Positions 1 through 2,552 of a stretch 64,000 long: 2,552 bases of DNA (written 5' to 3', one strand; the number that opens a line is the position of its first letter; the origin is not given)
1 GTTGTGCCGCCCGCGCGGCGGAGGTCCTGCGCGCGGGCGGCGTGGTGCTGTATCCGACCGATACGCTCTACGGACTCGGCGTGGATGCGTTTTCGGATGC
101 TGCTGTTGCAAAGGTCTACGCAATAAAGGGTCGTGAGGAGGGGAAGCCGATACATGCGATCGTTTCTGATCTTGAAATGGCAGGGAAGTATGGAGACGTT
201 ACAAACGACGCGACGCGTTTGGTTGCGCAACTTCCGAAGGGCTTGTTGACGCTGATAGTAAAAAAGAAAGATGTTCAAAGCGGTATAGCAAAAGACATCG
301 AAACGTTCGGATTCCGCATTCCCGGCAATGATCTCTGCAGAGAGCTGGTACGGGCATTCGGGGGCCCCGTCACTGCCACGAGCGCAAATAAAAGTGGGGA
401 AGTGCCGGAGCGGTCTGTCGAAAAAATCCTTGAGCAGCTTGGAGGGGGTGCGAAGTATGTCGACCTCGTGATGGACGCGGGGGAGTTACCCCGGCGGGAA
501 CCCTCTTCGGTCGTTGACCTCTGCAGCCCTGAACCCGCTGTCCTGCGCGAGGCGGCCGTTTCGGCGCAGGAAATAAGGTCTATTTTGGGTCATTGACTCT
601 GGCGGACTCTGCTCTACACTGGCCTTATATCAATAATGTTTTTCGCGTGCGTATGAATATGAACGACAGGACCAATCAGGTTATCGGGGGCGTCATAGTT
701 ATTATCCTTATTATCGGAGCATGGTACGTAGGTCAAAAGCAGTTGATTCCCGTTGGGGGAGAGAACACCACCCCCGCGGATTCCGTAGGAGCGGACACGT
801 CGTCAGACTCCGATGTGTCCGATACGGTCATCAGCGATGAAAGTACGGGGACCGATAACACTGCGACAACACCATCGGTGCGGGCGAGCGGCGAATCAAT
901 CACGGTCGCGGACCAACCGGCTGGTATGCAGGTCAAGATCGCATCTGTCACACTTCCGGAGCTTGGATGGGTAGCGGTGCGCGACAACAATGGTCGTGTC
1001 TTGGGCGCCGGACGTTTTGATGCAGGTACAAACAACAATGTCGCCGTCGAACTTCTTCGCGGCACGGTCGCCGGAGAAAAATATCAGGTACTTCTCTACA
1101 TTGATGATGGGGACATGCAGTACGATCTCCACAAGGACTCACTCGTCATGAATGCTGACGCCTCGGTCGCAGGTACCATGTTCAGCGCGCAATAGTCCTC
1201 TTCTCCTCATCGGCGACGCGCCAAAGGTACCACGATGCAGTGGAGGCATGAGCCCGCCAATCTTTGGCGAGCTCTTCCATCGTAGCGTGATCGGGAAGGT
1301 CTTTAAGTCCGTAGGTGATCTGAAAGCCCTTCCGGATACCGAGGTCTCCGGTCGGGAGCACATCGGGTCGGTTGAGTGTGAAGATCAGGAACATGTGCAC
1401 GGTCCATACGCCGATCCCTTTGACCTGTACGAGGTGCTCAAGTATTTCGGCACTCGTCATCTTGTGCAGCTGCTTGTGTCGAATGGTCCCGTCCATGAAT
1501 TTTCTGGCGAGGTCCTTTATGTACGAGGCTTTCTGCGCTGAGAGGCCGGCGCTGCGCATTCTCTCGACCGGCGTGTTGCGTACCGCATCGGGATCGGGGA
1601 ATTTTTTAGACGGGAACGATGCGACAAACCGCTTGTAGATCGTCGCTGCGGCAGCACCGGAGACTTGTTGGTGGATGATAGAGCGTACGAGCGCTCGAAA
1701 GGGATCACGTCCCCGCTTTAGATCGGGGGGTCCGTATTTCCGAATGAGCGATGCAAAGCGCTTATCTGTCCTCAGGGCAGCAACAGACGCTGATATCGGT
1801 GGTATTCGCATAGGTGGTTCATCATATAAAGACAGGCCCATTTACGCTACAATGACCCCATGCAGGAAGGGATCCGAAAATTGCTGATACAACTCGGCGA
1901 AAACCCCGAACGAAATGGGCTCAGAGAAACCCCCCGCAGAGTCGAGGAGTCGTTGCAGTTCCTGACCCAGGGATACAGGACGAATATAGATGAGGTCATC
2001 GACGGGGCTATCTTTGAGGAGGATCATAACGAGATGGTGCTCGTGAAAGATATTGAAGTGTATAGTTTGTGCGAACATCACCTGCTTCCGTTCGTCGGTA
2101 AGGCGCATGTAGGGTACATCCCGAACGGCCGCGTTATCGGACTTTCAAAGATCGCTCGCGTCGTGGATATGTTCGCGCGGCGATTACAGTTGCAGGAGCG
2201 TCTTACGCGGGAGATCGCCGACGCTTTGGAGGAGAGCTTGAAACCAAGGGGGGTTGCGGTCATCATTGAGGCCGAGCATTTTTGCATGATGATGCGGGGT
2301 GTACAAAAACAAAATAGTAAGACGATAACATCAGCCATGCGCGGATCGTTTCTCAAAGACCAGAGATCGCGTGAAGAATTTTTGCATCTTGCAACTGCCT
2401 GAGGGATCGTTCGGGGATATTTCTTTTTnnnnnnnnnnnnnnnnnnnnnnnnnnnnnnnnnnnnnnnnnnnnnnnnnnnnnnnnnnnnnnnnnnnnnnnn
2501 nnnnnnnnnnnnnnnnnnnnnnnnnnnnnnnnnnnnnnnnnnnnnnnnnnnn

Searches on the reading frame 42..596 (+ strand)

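Call 58: search_protein_families(library=pfam, max_evalue=0.0001, proteins=[window:42-596:+])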
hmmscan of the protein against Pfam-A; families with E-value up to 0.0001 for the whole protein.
window:42-596:+ (184 aa): 1 family
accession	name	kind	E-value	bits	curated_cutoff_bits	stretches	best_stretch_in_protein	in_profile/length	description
PF01300.24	Sua5_yciO_yrdC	-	2.8e-44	151.2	25.1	1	2-171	9-178/178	Telomere recombination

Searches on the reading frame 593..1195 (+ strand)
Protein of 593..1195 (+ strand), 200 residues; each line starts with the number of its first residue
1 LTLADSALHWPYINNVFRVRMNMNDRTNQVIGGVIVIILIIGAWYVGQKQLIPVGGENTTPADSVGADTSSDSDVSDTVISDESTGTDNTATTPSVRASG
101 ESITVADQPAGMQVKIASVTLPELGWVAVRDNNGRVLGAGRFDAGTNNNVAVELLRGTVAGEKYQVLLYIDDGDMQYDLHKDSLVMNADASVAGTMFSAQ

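Call 58: search_protein_families(library=pfam, max_evalue=0.0001, proteins=[window:593-1195:+])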
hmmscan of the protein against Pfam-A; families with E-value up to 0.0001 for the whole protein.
window:593-1195:+ (200 aa): 1 family
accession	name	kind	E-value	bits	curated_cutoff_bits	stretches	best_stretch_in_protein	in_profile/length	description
PF23951.1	DUF7282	-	3e-13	50.4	27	1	102-190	2-103/112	Domain of unknown function (DUF7282)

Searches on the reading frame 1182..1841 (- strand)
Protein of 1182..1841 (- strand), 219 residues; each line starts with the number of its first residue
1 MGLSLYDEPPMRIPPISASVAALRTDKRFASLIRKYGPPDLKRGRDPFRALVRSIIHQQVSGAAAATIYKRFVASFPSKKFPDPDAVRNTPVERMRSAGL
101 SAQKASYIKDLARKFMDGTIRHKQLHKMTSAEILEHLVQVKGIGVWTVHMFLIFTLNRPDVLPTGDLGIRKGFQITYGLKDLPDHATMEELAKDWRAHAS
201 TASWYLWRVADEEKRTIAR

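Call 58: search_protein_families(library=pfam, max_evalue=0.0001, proteins=[window:1182-1841:-])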
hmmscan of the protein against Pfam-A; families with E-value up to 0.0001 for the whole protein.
window:1182-1841:- (219 aa): 1 family
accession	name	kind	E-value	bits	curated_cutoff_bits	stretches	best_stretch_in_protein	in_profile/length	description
PF00730.31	HhH-GPD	-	1.4e-19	70.8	26.2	1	52-195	1-106/108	HhH-GPD superfamily base excision DNA repair protein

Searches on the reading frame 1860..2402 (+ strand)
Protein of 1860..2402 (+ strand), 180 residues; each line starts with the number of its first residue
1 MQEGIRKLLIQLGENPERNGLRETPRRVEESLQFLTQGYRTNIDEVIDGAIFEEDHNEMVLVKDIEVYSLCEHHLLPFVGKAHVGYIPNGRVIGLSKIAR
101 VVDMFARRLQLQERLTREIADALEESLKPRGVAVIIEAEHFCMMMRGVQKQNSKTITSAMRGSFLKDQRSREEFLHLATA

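Call 58: search_protein_families(library=pfam, max_evalue=0.0001, proteins=[window:1860-2402:+])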
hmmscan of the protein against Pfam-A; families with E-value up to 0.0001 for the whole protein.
window:1860-2402:+ (180 aa): 1 family
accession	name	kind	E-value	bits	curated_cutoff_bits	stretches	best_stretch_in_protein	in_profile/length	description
PF01227.27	GTP_cyclohydroI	-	6.7e-79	263.9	27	1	2-177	2-177/179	GTP cyclohydrolase I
